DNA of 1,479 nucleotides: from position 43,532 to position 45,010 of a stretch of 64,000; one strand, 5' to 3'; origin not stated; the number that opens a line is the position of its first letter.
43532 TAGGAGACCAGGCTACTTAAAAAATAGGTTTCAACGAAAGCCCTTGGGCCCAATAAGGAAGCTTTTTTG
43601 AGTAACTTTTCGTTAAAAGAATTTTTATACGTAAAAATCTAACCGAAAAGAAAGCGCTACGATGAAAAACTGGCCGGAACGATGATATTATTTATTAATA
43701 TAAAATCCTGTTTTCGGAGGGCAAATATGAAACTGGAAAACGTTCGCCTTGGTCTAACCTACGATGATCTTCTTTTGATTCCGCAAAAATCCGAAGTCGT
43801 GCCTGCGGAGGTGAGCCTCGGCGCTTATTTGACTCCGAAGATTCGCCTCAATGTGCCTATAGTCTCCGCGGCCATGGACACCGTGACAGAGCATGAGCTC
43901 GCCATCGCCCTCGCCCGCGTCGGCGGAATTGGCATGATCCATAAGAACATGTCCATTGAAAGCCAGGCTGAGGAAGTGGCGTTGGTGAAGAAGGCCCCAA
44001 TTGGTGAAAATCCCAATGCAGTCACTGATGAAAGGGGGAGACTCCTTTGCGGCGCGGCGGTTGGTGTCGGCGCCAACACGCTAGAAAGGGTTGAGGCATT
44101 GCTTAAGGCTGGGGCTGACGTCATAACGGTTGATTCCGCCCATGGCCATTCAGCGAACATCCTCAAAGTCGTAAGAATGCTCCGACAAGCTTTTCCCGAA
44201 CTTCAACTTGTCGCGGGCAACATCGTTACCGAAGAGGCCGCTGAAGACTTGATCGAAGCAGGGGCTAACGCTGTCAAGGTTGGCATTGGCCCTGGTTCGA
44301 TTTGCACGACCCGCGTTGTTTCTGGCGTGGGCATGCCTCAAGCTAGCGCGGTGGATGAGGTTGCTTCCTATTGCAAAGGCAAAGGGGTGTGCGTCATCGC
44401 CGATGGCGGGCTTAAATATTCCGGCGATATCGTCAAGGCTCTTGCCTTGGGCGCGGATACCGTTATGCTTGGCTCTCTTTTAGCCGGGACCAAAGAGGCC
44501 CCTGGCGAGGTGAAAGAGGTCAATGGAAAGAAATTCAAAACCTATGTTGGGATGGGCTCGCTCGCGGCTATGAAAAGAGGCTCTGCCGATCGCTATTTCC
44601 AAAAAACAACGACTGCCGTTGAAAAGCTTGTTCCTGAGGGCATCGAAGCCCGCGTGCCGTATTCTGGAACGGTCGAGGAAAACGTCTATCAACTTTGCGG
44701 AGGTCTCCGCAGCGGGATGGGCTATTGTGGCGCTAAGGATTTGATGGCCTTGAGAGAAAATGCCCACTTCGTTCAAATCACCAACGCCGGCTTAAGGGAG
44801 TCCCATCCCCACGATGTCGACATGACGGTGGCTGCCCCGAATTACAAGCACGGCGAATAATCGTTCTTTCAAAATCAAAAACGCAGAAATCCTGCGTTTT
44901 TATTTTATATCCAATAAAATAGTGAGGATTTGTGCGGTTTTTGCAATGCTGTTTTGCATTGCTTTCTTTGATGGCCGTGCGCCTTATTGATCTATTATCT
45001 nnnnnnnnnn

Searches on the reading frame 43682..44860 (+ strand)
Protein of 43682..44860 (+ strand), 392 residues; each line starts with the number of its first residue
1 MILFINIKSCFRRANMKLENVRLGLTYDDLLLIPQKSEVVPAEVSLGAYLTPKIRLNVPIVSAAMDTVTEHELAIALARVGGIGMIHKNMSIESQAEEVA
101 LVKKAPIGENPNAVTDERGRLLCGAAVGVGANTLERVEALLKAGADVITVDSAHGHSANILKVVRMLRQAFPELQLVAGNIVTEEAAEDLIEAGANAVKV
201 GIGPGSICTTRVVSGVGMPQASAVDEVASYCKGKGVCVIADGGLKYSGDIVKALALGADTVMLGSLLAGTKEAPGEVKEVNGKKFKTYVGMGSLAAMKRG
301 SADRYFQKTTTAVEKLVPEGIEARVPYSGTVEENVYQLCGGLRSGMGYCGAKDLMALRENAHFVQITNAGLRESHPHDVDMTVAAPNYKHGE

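Call 46: search_protein_families(library=pfam, proteins=[window:43682-44860:+], max_evalue=0.001)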
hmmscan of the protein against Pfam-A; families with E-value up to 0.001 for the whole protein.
window:43682-44860:+ (392 aa): 8 families
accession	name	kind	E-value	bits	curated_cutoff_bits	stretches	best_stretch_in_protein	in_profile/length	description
PF00478.31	IMPDH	-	8.6e-159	528.5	25.6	1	24-377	1-345/345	IMP dehydrogenase / GMP reductase domain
PF01070.24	FMN_dh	-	1.5e-08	34.5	24.9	1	164-266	210-304/350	FMN-dependent dehydrogenase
PF03060.21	NMO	-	6.6e-07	29.5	28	1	51-277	5-235/331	Nitronate monooxygenase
PF00977.27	His_biosynth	-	4.9e-06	26.6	23.6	1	119-267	70-222/228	Histidine biosynthesis protein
PF01645.23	Glu_synthase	-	1.3e-05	25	20.4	1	175-265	210-305/369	Conserved region in glutamate synthase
PF01729.25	QRPTase_C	-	0.00011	22.4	23.1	0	108-202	64-156/169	Quinolinate phosphoribosyl transferase, C-terminal domain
PF02310.24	B12-binding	-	0.00016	21.9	32.1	1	132-205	39-113/121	B12 binding domain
PF13714.12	PEP_mutase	-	0.0003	20.9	31.5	1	90-207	116-227/240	Phosphoenolpyruvate phosphomutase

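Call 48: find_homologous_proteins(query=window:43682-44860:+, max_evalue=1e-60)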
Query window:43682-44860:+ (392 aa): 8000 proteins with E <= 1e-60 among 8000 candidates; the best 120 are listed.
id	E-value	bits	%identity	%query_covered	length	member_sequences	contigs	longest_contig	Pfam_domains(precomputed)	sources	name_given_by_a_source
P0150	1.6e-238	809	99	96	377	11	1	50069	PF01070.25,PF00478.32,PF03060.22,PF00977.28,PF01645.24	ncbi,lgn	-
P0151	5.4e-226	768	97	96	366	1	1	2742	PF00478.32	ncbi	-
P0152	1.1e-222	757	92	96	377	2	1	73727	PF01070.25,PF00478.32,PF03060.22,PF00977.28,PF01645.24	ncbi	-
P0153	4.6e-213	725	89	96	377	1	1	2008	PF01070.25,PF00478.32,PF03060.22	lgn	-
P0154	1.3e-212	724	89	96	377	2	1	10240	PF01070.25,PF00478.32,PF03060.22,PF01645.24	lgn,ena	-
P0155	6.7e-211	718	89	96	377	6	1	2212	PF01070.25,PF00478.32,PF03060.22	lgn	-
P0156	9.2e-210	714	89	96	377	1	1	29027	PF01070.25,PF00478.32,PF03060.22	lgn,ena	-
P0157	1.1e-209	714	89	96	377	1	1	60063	PF01070.25,PF00478.32,PF03060.22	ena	-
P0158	1.2e-209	714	89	96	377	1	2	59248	PF01070.25,PF00478.32,PF03060.22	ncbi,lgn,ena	-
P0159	1.4e-209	714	89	96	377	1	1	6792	PF01070.25,PF00478.32,PF03060.22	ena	-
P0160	2.2e-209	713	89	96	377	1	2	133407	PF01070.25,PF00478.32,PF03060.22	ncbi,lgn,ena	-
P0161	2.6e-209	713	89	96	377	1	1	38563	PF01070.25,PF00478.32,PF03060.22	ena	-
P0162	4.3e-209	712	88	96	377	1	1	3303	PF01070.25,PF00478.32,PF03060.22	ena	-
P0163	9.7e-209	711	88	96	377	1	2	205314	PF01070.25,PF00478.32,PF03060.22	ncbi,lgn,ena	-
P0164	1.9e-208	710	88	96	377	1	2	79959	PF01070.25,PF00478.32,PF03060.22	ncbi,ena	-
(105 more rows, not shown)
